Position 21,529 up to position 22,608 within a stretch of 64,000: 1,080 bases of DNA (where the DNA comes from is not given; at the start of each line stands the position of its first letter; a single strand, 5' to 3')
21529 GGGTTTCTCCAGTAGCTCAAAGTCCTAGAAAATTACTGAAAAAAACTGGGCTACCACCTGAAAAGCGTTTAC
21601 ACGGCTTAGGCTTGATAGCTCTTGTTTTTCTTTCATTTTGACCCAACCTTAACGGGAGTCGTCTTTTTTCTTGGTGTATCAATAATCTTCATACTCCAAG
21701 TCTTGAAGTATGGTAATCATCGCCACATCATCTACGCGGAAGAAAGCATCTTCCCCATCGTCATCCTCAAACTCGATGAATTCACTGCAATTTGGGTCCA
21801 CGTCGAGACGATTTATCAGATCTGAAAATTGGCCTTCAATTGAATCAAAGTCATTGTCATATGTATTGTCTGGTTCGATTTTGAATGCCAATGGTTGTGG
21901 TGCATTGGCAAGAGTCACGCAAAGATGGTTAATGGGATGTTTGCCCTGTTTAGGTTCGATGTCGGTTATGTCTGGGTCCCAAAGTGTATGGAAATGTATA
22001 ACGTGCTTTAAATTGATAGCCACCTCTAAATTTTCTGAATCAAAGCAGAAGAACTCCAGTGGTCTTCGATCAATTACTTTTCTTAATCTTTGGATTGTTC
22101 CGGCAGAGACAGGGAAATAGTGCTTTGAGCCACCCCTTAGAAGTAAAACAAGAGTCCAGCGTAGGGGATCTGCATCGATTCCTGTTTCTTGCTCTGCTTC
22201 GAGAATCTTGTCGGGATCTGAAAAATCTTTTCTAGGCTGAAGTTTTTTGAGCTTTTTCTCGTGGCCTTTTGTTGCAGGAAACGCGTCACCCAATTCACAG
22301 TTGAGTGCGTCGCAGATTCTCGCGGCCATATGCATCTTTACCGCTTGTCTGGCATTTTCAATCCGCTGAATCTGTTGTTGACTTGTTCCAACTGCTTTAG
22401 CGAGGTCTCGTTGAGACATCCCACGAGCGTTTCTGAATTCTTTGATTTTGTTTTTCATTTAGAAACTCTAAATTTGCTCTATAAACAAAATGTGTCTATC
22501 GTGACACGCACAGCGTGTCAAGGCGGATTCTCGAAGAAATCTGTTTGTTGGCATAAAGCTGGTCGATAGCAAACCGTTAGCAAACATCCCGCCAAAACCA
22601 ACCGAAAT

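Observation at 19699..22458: XRE-fusion regulator plus 606-aa Myb-like/TnsA-like nuclease/poly-zinc-ribbon protein: candidate undescribed defence or selfish module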

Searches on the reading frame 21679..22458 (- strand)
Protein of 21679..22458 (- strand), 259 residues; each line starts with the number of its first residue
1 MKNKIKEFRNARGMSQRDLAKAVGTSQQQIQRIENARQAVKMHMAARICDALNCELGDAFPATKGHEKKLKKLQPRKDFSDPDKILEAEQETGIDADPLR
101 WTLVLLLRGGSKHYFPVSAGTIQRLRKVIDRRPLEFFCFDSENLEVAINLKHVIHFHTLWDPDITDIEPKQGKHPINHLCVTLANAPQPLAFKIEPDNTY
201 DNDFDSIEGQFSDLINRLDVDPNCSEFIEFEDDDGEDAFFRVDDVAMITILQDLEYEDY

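Call 3: search_protein_families(library=pfam, proteins=[window:21679-22458:-], max_evalue=1)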
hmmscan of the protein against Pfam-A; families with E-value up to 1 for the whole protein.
window:21679-22458:- (259 aa): 12 families
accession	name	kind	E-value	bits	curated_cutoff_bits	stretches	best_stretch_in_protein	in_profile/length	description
PF01381.28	HTH_3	-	3.1e-15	56.4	23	1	5-57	1-53/55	Helix-turn-helix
PF13443.12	HTH_26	-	6.3e-12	46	22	1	4-60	1-58/63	Cro/C1-type HTH DNA-binding domain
PF13560.12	HTH_31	-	6.7e-12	46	27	1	5-54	6-56/64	Helix-turn-helix domain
PF12844.13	HTH_19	-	3.2e-05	24.2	30.2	1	4-53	3-52/64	Helix-turn-helix domain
PF13413.12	HTH_25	-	0.006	16.8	24.6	1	6-37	3-34/62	Helix-turn-helix domain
PF13518.12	HTH_28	-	0.019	15.5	25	1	11-35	10-34/52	Helix-turn-helix domain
PF13412.12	HTH_24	-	0.06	13.4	21.9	1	10-32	15-36/48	Winged helix-turn-helix DNA-binding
PF13744.12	HTH_37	-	0.074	13.3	27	1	4-38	22-56/80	Helix-turn-helix domain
PF13404.12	HTH_AsnC-type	-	0.1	12.9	27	1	14-32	18-36/42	AsnC-type helix-turn-helix domain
PF13384.12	HTH_23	-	0.16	12.3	24.6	1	11-33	15-37/50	Homeodomain-like domain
PF20053.4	WC-rich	-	0.2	12.3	24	1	27-64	41-79/106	Wolframin cysteine-rich domain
PF15978.11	TnsD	-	0.28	10.6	32.4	1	2-46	188-232/355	Tn7-like transposition protein D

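Call 4: search_protein_families(library=ncbifam, proteins=[window:21679-22458:-], max_evalue=1)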
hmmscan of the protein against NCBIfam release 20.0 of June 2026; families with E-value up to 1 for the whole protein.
window:21679-22458:- (259 aa): 23 families
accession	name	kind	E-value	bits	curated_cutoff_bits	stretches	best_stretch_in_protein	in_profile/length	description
TIGR03070.1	couple_hipB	subfamily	2e-11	43.7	71.65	1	4-56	6-58/58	type II toxin-antitoxin system Y4mF family antitoxin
NF041951.1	phage_RstR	subfamily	2.3e-07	31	80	1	2-56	4-58/108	RstR family transcriptional repressor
NF047948.1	male_kill_WMK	equivalog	6.2e-07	29.2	300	1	3-72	165-234/300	WO male-killing family protein Wmk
NF006015.0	PRK08154.1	subfamily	6.8e-07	28.7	204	1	3-68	33-98/314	anaerobic benzoate catabolism transcriptional regulator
TIGR02612.1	mob_myst_A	hypoth_equivalog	9.6e-07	28.8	122.6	1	5-70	30-97/150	mobile mystery protein A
TIGR00270.2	TIGR00270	equivalog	4.5e-06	26.6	110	1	3-63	78-138/159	multiprotein bridging factor aMBF1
TIGR02607.1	antidote_HigA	equivalog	1e-05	25.2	47.7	1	7-53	14-60/81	HigA family addiction module antitoxin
NF003162.0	PRK04140.1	equivalog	2.7e-05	23.4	263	1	3-93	129-218/317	transcriptional regulator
NF041575.1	antitoxPezA_Strep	equivalog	3.6e-05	23.8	290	1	3-59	4-60/158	type II toxin-antitoxin system antitoxin PezA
NF000090.1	trans_reg_VanU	equivalog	0.00039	20.6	150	1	3-62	6-64/75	glycopeptide resistance transcriptional regulator VanU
TIGR03830.1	CxxCG_CxxCG_HTH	subfamily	0.00067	19.4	61.8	1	3-43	68-108/127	type II TA system antitoxin MqsA family protein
NF007271.0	PRK09726.1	equivalog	0.0011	18.9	79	1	2-55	14-67/88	type II toxin-antitoxin system antitoxin HipB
NF052239.1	antitox_spr1629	equivalog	0.0071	15.5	335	1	3-53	5-55/377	spr1629 family repressor/antitoxin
NF041493.1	MobT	equivalog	0.0082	15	600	1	5-53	1-49/383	MobT family relaxase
NF058600.1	TransRegSco1979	equivalog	0.0084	15.2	350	1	3-46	11-54/280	Sco1979 family transcriptional regulator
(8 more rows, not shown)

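Call 5: search_protein_families(library=padloc, proteins=[window:21679-22458:-], max_evalue=1)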
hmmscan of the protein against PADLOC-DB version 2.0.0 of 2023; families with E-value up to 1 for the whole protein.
window:21679-22458:- (259 aa): 20 families
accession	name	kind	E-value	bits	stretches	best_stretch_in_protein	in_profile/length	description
PDLC02926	HTH_VI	-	1.5e-09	36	1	3-55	4-56/92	-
PDLC04142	capH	-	9e-08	31.1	1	3-53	9-59/103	capH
PDLC03951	RmrA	-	4.7e-06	23.8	1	3-55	11-63/400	-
PDLC03949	RmrA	-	1.4e-05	22.1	1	4-55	6-57/363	-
PDLC04775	PDC-M69A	-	1.6e-05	23.4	1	3-56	10-63/113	-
PDLC03954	RmrA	-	2.5e-05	21.4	1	3-55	13-65/380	-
PDLC03665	Control_protein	-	9.5e-05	20.6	1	3-58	11-67/77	control protein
PDLC03952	RmrA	-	9.5e-05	19.4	1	3-53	25-75/395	-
PDLC03947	RmrA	-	0.00027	17.9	1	3-53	14-64/383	-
PDLC04760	PDC-M64C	-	0.00088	17.6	1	3-56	29-82/93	-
PDLC03944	RmrA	-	0.0013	15.9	1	3-53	9-59/384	-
PDLC03946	RmrA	-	0.0018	15.1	1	4-53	6-55/357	-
PDLC03536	REase_II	-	0.0024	15.5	1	5-58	15-68/237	Type II restriction enzyme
PDLC03945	RmrA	-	0.0039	14.4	1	3-54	5-56/394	-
PDLC03664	Control_protein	-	0.0061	15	1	3-55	16-68/74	control protein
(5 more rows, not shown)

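Call 6: search_protein_families(library=phrogs, proteins=[window:21679-22458:-], max_evalue=1)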
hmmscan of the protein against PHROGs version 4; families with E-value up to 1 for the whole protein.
window:21679-22458:- (259 aa): 53 families (the best 25 are shown)
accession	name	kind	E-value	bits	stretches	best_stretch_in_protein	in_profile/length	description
phrog_3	-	transcription regulation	6.6e-14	53.5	1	1-90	89-183/430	transcriptional repressor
phrog_1373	-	transcription regulation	2.7e-12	48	1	2-62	65-125/166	transcriptional regulator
phrog_8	-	transcription regulation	4.4e-12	47.1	1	2-54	78-130/346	transcriptional regulator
phrog_5823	-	transcription regulation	3.4e-09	37.3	1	3-69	9-76/404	transcriptional regulator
phrog_4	-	transcription regulation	1.8e-08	34.8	1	2-58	138-190/400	transcriptional repressor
phrog_2439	-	transcription regulation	2.1e-08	34.5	1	4-54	11-61/367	transcriptional regulator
phrog_7241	-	transcription regulation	3.3e-08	34.6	1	3-56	64-117/122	transcriptional regulator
phrog_9908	-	DNA, RNA and nucleotide metabolism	1.4e-06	28.7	1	2-55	15-68/282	DNA binding protein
phrog_2967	-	transcription regulation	5.7e-06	27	1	3-53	13-63/225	transcriptional regulator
phrog_35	-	transcription regulation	2.6e-05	25.4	1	1-58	74-136/181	transcriptional repressor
phrog_2328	-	transcription regulation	2.9e-05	24.9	1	6-56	21-71/128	transcriptional repressor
phrog_29047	-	unknown function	0.00014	22.8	1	9-57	100-148/159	-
phrog_1124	-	transcription regulation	0.00014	22.5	1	2-54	10-61/177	transcriptional regulator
phrog_2104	-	unknown function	0.00015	22.9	1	3-38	42-77/103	-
phrog_4441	-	DNA, RNA and nucleotide metabolism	0.00023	22.4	1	13-55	18-60/98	HTH DNA binding protein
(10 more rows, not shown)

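Call 11: find_homologous_proteins(query=window:21679-22458:-, max_evalue=0.001)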
Query window:21679-22458:- (259 aa): 14 proteins with E <= 0.001 among 304 candidates.
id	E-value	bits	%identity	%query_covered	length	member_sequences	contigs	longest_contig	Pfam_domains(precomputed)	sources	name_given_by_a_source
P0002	1.5e-173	593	100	100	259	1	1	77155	PF01381.29,PF13560.13,PF13443.13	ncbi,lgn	-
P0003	1.2e-148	512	85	100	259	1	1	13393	PF12844.14,PF01381.29,PF13560.13,PF13443.13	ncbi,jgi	jgi:transcriptional regulator with XRE-family HTH domain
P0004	2.2e-119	416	75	95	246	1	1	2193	PF01381.29,PF13560.13,PF13443.13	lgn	-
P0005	7.7e-88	312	56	95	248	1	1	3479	PF01381.29,PF13560.13,PF13443.13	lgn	-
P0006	6.2e-84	300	54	98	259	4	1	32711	PF01381.29,PF13560.13,PF13443.13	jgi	jgi:DNA-binding XRE family transcriptional regulator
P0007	8.4e-78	280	54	92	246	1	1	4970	PF01381.29,PF13560.13,PF13443.13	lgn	-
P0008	5.0e-69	251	53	82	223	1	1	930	-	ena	-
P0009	1.2e-43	168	38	97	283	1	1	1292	PF12844.14,PF01381.29,PF13560.13,PF13443.13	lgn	-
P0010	1.9e-43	167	39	97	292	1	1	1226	PF12844.14,PF01381.29,PF13560.13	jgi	jgi:transcriptional regulator with XRE-family HTH domain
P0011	4.2e-42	163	39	97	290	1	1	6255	PF01381.29,PF13560.13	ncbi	-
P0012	1.8e-31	128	35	96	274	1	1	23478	PF12844.14,PF01381.29,PF13560.13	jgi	jgi:DNA-binding XRE family transcriptional regulator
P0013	1.1e-29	122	35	94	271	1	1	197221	PF01381.29,PF13560.13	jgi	jgi:transcriptional regulator with XRE-family HTH domain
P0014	1.3e-27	115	33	97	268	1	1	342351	PF12844.14,PF01381.29,PF13560.13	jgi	jgi:transcriptional regulator with XRE-family HTH domain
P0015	4.3e-26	110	33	96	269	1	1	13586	PF12844.14,PF01381.29,PF13560.13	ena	-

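Call 13: find_encoding_contigs(protein=P0003, flank=8000, max_places=3)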
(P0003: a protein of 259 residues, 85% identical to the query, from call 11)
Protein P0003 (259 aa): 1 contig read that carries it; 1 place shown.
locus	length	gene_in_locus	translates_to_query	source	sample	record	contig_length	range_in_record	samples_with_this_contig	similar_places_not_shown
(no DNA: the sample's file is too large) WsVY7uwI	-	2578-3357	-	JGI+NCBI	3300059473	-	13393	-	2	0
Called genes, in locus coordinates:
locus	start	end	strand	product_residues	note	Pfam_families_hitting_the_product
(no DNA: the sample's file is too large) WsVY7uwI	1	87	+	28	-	?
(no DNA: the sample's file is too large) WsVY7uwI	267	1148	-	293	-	-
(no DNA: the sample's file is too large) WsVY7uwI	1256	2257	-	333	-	PF01381:HTH_3 (faint)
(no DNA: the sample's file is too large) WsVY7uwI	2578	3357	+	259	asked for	PF01381:HTH_3, PF12844:HTH_19 (weak), PF13443:HTH_26, PF13560:HTH_31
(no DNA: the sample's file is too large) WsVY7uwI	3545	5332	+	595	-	-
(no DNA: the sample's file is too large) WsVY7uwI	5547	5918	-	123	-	-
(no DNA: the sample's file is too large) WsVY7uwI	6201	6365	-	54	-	-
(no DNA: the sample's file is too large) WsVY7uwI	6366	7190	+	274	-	PF13588:HSDR_N_2 (weak)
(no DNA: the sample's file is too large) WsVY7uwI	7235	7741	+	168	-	-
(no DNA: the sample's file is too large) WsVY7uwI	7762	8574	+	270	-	PF01844:HNH (faint)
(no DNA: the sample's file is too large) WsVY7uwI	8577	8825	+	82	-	-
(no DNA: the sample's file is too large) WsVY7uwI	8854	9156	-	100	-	-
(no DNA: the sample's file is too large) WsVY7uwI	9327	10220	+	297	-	-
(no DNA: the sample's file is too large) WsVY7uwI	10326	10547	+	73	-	-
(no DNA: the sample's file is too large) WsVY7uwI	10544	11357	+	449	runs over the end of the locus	-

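Call 14: find_encoding_contigs(protein=P0006, flank=8000, max_places=3)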
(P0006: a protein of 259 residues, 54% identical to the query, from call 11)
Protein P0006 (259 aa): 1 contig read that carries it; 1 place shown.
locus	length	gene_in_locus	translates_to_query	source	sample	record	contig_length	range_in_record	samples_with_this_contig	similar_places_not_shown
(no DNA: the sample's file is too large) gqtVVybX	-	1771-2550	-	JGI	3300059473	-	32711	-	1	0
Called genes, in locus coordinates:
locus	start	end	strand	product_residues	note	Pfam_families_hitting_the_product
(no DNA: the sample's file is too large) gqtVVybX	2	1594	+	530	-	?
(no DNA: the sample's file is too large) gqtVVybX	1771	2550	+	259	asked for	PF01381:HTH_3, PF13443:HTH_26, PF13560:HTH_31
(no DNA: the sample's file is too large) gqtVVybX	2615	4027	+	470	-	-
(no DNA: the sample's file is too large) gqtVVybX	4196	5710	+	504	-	PF04055:Radical_SAM (weak)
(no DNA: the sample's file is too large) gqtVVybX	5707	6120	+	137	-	-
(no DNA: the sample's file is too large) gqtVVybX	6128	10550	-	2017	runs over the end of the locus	PF00270:DEAD, PF00271:Helicase_C (weak), PF09369:MZB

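Call 15: find_encoding_contigs(protein=P0013, flank=8000, max_places=3)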
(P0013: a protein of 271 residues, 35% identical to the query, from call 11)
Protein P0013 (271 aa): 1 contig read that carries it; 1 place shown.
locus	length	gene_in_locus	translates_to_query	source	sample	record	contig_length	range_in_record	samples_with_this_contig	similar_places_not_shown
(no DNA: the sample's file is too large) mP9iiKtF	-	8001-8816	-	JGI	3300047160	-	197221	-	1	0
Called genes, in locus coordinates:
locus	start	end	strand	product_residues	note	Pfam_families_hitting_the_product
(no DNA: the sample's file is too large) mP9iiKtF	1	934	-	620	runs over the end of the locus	PF20091:Abhydrolase_10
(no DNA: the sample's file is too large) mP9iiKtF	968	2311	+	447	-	PF26549:Tricorn_N (weak), PF26550:Tricorn_2nd (weak), PF26549:Tricorn_N (weak), PF26550:Tricorn_2nd, PF00930:DPPIV_N (weak), PF26549:Tricorn_N, PF07676:PD40, PF26549:Tricorn_N, +2 more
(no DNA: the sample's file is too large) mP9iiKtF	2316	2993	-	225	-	PF04402:SIMPL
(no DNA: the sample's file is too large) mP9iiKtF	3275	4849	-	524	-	PF00083:Sugar_tr, PF06609:TRI12, PF07690:MFS_1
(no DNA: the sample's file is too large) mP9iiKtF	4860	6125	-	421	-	PF00364:Biotin_lipoyl (faint), PF25917:BSH_RND (weak), PF25919:BSH_CusB (weak), PF25885:HH_EMRA (weak), PF25876:HH_MFP_RND, PF25963:Beta-barrel_AAEA (weak)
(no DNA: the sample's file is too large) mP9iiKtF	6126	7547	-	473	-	PF02321:OEP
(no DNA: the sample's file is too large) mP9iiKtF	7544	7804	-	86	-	-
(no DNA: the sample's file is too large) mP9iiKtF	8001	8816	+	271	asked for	PF01381:HTH_3, PF13560:HTH_31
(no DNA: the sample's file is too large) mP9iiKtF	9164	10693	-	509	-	PF01590:GAF, PF13185:GAF_2, PF13492:GAF_3 (faint), PF00158:Sigma54_activat, PF14532:Sigma54_activ_2, PF07728:AAA_5, PF25601:AAA_lid_14, PF02954:HTH_8 (weak), +3 more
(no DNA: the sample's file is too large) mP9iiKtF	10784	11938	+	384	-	PF07690:MFS_1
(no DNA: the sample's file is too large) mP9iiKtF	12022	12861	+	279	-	-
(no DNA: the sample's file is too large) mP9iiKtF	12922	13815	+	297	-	PF01904:DUF72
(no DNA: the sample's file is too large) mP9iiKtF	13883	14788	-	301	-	PF13489:Methyltransf_23, PF08241:Methyltransf_11 (weak)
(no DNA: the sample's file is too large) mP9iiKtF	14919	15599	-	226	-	-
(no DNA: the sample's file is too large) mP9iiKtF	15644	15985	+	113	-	PF00903:Glyoxalase (weak)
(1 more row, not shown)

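Call 18: find_encoding_contigs(protein=P0002, flank=10000, max_places=3)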
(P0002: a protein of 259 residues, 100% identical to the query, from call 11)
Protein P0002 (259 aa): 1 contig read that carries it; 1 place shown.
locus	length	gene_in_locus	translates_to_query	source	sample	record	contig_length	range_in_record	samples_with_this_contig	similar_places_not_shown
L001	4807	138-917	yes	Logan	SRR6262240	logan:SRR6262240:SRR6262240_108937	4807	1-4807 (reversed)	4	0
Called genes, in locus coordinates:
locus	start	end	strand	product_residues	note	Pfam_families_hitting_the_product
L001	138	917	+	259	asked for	PF01381:HTH_3, PF13443:HTH_26, PF13560:HTH_31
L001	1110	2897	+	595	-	-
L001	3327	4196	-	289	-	-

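Call 34: find_related_loci(query=A3, collection=metagenome_contigs, flank=10000)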
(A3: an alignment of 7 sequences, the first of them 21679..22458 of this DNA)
Query A3 (259 aa) in metagenome_contigs; peptide patterns used: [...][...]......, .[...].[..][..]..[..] (x = any residue, [..] = any of these).
600 stretches matched a pattern (row limit reached: there are more); 4 encode a relative of the query (tblastn E <= 1e-3); 4 distinct loci.
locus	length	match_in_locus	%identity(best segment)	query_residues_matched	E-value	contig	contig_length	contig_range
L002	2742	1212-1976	35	1-250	8e-43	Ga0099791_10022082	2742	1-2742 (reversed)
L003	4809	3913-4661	34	3-250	8e-28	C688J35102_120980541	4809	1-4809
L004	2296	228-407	35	1-60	7e-8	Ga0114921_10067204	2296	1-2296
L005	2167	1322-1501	32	1-60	2e-6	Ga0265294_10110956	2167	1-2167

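Call 38: find_encoding_contigs(protein=P0007, flank=8000, max_places=3)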
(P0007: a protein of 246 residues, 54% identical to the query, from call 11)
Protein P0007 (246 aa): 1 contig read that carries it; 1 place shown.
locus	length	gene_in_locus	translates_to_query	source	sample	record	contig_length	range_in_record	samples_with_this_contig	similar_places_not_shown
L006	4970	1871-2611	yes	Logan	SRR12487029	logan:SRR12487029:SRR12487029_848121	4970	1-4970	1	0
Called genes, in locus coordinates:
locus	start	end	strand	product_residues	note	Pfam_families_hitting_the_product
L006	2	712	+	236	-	?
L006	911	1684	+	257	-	-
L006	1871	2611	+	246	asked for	PF01381:HTH_3, PF13443:HTH_26, PF13560:HTH_31 (weak)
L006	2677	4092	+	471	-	-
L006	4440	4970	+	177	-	?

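Call 39: find_encoding_contigs(protein=P0005, flank=8000, max_places=3)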
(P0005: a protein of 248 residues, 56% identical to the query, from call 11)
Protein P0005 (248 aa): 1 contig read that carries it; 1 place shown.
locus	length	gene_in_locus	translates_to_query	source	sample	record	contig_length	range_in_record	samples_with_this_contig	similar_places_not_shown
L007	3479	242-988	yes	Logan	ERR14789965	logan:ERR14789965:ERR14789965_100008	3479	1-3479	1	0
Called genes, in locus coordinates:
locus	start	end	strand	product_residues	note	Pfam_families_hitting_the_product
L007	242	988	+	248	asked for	PF01381:HTH_3, PF13443:HTH_26 (weak), PF13560:HTH_31 (faint)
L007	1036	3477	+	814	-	?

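Call 40: find_encoding_contigs(protein=P0004, flank=8000, max_places=3)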
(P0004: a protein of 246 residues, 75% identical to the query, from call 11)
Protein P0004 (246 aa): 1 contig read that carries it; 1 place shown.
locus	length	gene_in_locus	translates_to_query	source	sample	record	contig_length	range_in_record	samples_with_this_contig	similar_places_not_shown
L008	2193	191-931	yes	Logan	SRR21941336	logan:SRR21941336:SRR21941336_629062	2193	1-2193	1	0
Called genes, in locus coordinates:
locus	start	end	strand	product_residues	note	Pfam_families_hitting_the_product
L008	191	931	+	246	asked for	PF01381:HTH_3, PF13443:HTH_26, PF13560:HTH_31 (faint)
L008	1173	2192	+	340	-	?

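Call 45: search_protein_families(library=pfam, proteins=[L006:2677-4089:+, L007:1036-3477:+, L006:911-1681:+, L006:4440-4970:+, L006:2-712:+], max_evalue=0.1)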
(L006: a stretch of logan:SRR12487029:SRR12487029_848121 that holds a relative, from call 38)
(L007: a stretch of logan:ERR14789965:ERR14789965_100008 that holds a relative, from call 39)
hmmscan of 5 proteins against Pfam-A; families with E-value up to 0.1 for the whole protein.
L006:2677-4089:+ (471 aa): 0 families

L007:1036-3477:+ (814 aa): 9 families
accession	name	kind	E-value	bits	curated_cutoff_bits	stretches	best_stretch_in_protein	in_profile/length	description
PF03457.19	HA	-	6.2e-53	177.4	28.4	4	567-626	4-63/64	Helicase associated domain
PF04851.21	ResIII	-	1.1e-13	51.9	22.5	1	169-294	12-164/164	Type III restriction enzyme, res subunit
PF00271.37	Helicase_C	-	4.4e-10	40.2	23.5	1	387-492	10-106/110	Helicase conserved C-terminal domain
PF04471.18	Mrr_cat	-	3e-08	34.2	21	1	33-145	5-114/115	Restriction endonuclease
PF00270.35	DEAD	-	1.1e-07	32.2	26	1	179-294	14-162/167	DEAD/DEAH box helicase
PF13604.12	AAA_30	-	0.00053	20.2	27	1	174-287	12-123/191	AAA domain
PF13173.12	AAA_14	-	0.0023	18.4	27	1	189-291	12-99/129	AAA domain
PF18766.7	SWI2_SNF2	-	0.036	14.1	26.7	0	234-334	97-193/221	SWI2/SNF2 ATPase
PF13307.12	Helicase_C_2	-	0.048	14.1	25.3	0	388-471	6-84/170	Helicase C-terminal domain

L006:911-1681:+ (257 aa): 0 families

L006:4440-4970:+ (177 aa): 9 families
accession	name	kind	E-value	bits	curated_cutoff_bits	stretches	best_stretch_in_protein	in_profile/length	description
PF00176.29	SNF2-rel_dom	-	2.5e-23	83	24.9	1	12-177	1-168/290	SNF2-related domain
PF04851.21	ResIII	-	2.3e-14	54.1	22.5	1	7-173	2-163/164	Type III restriction enzyme, res subunit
PF00270.35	DEAD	-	2.3e-10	40.9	26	1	26-174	14-162/167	DEAD/DEAH box helicase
PF13872.12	AAA_34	-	3.7e-09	36.4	27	1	24-155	58-204/306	P-loop containing NTP hydrolase pore-1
PF09848.15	SLFN-g3_helicase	-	0.0011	18.7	24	1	117-157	69-108/354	Schlafen group 3, DNA/RNA helicase domain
PF05127.21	NAT10_TcmA_helicase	-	0.0013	19.1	22.7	1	36-137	7-99/176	RNA cytidine acetyltransferase NAT10/TcmA, helicase domain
PF18766.7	SWI2_SNF2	-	0.0042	17.2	26.7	1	121-174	112-157/221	SWI2/SNF2 ATPase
PF13401.12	AAA_22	-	0.02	15.6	27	0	114-150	70-101/130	AAA domain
PF20720.3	nSTAND3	-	0.028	14.6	27.2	0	27-83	18-74/155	Novel STAND NTPase 3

L006:2-712:+ (236 aa): 1 family
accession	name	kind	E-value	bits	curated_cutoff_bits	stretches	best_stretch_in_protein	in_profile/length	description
PF23657.1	DUF7151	-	5.1e-09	36.4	27.2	1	2-43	11-46/46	Domain of unknown function (DUF7151)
